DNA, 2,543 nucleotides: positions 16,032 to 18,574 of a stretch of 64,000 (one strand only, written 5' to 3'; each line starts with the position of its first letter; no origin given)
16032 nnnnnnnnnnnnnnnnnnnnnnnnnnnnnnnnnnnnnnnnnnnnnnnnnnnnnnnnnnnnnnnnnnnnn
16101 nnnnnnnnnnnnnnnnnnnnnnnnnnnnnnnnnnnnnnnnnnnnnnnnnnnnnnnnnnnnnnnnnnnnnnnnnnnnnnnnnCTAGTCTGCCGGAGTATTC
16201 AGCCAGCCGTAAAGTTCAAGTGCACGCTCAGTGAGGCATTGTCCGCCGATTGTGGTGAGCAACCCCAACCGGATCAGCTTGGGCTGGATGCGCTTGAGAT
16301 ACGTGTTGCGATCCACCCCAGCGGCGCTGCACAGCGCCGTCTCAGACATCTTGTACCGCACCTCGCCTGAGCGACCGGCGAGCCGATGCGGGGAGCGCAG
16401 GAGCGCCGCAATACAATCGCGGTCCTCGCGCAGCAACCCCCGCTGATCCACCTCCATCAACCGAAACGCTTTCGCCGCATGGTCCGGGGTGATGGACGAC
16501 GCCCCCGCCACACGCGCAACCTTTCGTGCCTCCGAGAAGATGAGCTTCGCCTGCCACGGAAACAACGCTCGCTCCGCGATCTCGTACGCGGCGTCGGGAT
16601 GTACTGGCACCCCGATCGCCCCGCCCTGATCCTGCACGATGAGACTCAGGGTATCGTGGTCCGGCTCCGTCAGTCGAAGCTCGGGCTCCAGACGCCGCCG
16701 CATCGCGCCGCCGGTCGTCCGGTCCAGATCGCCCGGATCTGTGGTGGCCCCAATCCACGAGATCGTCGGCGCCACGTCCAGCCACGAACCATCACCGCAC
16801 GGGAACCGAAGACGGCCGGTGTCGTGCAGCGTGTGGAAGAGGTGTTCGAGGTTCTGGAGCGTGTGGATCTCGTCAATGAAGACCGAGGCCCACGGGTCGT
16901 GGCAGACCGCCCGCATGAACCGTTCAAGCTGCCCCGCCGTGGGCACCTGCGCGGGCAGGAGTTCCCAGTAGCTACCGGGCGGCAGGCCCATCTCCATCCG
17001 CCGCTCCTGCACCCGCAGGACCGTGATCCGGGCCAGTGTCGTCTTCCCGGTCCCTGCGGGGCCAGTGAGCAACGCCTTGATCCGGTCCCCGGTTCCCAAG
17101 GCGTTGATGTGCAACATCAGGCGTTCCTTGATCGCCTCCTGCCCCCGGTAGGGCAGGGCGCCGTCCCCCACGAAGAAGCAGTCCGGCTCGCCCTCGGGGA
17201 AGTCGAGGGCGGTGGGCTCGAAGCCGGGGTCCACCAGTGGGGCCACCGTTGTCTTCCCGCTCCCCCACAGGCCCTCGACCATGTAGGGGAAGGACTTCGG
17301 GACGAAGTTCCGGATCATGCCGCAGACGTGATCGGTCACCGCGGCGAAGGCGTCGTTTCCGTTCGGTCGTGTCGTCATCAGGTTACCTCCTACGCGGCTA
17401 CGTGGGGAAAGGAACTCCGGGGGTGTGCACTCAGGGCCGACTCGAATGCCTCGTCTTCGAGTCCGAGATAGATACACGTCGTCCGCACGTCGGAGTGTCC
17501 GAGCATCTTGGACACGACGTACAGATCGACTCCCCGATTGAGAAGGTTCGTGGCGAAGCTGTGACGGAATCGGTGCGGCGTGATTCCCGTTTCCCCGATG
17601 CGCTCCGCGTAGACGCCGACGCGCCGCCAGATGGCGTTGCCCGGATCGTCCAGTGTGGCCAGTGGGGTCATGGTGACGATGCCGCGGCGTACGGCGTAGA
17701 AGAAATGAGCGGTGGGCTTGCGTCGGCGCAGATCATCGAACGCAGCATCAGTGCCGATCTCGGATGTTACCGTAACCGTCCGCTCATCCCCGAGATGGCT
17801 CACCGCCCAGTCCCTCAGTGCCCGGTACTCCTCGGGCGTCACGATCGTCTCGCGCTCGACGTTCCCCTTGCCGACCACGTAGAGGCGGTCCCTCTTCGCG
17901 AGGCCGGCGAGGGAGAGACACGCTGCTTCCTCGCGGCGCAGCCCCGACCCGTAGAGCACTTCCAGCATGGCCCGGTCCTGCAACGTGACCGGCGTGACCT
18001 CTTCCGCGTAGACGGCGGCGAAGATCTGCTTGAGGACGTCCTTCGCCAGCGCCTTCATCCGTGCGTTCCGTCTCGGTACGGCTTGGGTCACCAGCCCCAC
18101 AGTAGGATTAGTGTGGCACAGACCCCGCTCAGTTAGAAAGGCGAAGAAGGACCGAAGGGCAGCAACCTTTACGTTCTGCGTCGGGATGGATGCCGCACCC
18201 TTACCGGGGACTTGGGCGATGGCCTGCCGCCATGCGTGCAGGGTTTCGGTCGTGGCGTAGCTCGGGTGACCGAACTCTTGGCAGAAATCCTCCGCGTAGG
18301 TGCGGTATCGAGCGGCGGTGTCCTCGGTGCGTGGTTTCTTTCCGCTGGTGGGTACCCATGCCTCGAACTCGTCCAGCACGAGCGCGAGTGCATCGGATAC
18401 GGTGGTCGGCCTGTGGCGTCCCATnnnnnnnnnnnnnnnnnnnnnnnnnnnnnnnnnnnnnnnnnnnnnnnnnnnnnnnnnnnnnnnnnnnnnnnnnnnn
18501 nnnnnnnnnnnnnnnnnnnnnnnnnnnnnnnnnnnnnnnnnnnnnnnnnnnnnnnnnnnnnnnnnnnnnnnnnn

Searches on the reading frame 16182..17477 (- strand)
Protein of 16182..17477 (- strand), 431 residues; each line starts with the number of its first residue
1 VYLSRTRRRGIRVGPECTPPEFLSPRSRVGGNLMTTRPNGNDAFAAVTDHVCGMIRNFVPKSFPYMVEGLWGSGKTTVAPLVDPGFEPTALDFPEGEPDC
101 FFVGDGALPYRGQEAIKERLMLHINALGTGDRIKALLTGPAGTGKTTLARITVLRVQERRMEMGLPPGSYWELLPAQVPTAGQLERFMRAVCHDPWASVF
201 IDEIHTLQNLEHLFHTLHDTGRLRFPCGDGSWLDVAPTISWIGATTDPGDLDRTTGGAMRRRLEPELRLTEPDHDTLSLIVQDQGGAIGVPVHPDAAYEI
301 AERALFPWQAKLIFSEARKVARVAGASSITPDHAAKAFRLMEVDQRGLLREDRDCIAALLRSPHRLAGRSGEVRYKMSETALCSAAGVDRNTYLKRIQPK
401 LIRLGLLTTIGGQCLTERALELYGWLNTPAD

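Call 9: search_protein_families(library=pfam, proteins=[window:16182-17477:-], max_evalue=0.01)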
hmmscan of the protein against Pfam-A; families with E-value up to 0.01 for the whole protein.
window:16182-17477:- (431 aa): 12 families
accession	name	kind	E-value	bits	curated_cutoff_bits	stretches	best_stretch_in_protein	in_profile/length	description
PF00004.35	AAA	-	1.1e-06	29.6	21.2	1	136-264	2-128/131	ATPase family associated with various cellular activities (AAA)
PF05496.18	RuvB_N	-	4e-06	27.1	27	1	110-230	9-120/159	Holliday junction DNA helicase RuvB P-loop domain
PF17864.7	AAA_lid_4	-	0.00011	22.4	27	1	274-344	3-74/74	RuvB AAA lid domain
PF13401.12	AAA_22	-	0.0003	21.5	27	0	136-192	9-55/130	AAA domain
PF13173.12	AAA_14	-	0.00044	20.7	27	1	136-223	6-91/129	AAA domain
PF13191.12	AAA_16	-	0.00046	21.1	32.6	1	112-159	4-51/167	AAA ATPase domain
PF13238.12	AAA_18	-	0.0007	20.5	29.4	0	136-151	2-17/128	AAA domain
PF25199.1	nSTAND_NTPase5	-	0.0014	18.9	34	0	128-157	37-66/145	Novel STAND NTPase 5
PF13604.12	AAA_30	-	0.002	18.3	27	0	130-152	16-38/191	AAA domain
PF22182.2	DUF6945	-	0.0031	18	28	1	374-411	41-78/83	Domain of unknown function (DUF6945)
PF20720.3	nSTAND3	-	0.0062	16.7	27.2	0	136-159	21-44/155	Novel STAND NTPase 3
PF05729.18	NACHT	-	0.0097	16.2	26.7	0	136-162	4-30/167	NACHT domain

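Call 43: find_related_loci(query=A2, collection=genome_contigs, flank=10000)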
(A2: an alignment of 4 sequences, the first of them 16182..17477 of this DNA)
Query A2 (431 aa) in genome_contigs; peptide patterns used: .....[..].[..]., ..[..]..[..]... (x = any residue, [..] = any of these).
600 stretches matched a pattern (row limit reached: there are more); 1 encode a relative of the query (tblastn E <= 1e-3); 1 distinct loci.
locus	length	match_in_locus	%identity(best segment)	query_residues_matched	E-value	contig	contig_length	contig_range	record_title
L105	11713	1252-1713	27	136-287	3e-9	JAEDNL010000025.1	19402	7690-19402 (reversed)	MAG: Bacilli bacterium isolate MAG291 NODE_2807_length_19402_cov_14.504523, whole genome shotgun sequence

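Call 44: find_related_loci(query=A2, collection=viral_contigs, flank=10000)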
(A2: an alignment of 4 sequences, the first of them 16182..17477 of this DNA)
Query A2 (431 aa) in viral_contigs; peptide patterns used: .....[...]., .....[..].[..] (x = any residue, [..] = any of these).
600 stretches matched a pattern (row limit reached: there are more); 21 encode a relative of the query (tblastn E <= 1e-3); 21 distinct loci.
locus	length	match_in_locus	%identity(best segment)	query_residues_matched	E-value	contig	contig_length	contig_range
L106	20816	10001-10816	25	136-423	1e-12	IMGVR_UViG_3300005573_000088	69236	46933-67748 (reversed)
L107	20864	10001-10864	25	110-419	5e-12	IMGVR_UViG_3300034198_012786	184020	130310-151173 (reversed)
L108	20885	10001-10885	29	112-422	4e-10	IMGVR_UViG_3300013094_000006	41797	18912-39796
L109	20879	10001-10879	27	135-427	1e-9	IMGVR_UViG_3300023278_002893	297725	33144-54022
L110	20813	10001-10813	22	112-407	2e-9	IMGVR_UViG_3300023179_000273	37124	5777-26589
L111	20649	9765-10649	26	110-418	7e-9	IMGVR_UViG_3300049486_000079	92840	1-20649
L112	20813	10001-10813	24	112-408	8e-9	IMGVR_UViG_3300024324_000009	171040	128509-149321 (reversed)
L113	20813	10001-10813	24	112-408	8e-9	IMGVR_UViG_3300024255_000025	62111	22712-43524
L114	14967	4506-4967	29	110-251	3e-7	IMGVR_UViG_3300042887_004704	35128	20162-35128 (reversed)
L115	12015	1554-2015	29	110-251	3e-7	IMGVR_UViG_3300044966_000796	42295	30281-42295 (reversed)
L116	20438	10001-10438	27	136-281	6e-7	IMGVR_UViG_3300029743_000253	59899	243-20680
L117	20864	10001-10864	25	110-419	5e-12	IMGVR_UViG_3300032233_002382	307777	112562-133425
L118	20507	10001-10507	27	96-264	8e-6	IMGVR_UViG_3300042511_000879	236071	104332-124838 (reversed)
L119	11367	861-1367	27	96-264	7e-6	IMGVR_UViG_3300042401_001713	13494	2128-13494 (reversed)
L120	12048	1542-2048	27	96-264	8e-6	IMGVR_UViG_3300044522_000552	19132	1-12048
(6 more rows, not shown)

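Call 45: find_related_loci(query=A2, collection=metagenome_contigs, flank=10000)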
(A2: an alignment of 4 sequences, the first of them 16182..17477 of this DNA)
Query A2 (431 aa) in metagenome_contigs; peptide patterns used: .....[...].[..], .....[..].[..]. (x = any residue, [..] = any of these).
600 stretches matched a pattern (row limit reached: there are more); 12 encode a relative of the query (tblastn E <= 1e-3); 12 distinct loci.
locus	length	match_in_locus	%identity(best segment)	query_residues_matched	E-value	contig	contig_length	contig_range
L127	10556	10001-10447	27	136-283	2e-6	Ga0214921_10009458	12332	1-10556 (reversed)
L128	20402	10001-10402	30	136-267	2e-6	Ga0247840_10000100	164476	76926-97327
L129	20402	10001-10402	30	136-267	2e-6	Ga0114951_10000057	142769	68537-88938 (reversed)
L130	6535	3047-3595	27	31-207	3e-6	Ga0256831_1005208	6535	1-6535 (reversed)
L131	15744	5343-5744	30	136-267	3e-6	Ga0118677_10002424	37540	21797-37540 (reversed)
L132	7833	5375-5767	28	136-264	3e-6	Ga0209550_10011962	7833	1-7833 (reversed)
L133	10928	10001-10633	25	109-334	6e-6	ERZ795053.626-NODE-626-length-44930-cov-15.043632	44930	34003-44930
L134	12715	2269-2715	27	136-283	6e-6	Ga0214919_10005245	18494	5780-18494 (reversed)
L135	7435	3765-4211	27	136-283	6e-6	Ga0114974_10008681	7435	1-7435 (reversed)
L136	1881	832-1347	26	136-303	1e-5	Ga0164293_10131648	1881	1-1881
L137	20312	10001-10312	34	109-207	2e-5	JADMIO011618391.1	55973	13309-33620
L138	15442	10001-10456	27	136-285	3e-5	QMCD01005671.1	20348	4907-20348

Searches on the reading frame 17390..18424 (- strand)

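Call 19: search_protein_families(library=phrogs, proteins=[window:17390-18424:-], max_evalue=0.001)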
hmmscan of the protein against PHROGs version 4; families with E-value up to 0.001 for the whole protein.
window:17390-18424:- (344 aa): 6 families
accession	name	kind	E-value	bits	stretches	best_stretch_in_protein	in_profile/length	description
phrog_1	-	integration and excision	5.2e-35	122.8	1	9-330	166-443/611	integrase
phrog_216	-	integration and excision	4.4e-24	86.1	1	77-330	9-232/301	integrase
phrog_23271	-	unknown function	1.3e-10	42.1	1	281-329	9-57/67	-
phrog_7685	-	integration and excision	2.1e-07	31.7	1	280-319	180-220/240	integrase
phrog_7269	-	integration and excision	5.4e-07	30.5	1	276-335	24-82/89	integrase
phrog_34557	-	integration and excision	2.7e-05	24.9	1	267-329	112-173/183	integrase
